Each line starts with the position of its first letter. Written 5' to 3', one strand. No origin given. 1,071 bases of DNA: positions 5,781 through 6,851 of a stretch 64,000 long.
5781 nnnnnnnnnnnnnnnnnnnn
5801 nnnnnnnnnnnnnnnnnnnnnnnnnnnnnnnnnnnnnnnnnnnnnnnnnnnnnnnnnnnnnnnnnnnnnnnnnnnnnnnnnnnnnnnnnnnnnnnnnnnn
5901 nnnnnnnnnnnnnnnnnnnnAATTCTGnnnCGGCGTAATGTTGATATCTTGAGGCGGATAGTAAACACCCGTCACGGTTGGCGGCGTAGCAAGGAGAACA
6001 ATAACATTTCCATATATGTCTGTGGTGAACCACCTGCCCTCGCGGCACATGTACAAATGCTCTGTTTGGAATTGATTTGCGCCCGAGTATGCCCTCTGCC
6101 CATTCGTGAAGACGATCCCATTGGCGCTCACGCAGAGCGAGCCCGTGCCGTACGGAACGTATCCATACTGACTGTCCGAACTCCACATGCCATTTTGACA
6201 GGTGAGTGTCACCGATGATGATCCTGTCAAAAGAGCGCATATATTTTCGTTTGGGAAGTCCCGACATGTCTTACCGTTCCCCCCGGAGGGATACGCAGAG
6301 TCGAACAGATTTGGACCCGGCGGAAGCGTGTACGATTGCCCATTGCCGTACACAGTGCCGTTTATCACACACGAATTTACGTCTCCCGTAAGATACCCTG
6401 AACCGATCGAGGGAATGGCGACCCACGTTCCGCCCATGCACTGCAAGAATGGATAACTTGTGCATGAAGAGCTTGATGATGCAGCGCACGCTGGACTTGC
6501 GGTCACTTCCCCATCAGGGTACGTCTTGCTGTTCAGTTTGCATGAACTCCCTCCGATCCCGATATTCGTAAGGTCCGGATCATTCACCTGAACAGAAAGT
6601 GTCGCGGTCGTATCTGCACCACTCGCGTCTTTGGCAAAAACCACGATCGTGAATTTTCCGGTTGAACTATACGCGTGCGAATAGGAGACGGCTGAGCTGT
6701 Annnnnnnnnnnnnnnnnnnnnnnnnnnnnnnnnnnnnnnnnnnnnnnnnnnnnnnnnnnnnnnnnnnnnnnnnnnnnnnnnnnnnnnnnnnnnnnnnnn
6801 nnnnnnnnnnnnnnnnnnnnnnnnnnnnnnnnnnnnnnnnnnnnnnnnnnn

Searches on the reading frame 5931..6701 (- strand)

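Call 80: search_protein_families(library=pfam, proteins=[window:5931-6701:-], max_evalue=1)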
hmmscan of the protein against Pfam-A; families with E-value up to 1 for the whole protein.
window:5931-6701:- (257 aa): 3 families
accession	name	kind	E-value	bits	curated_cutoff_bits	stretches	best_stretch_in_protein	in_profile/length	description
PF18911.6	PKD_4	-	0.007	16.8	27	1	5-39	50-85/85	PKD domain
PF00801.26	PKD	-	0.05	14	23.5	1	6-34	48-76/80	PKD domain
PF23003.2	Fn1_2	-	0.2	12.3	27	0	195-220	38-63/70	Fibronectin type I domain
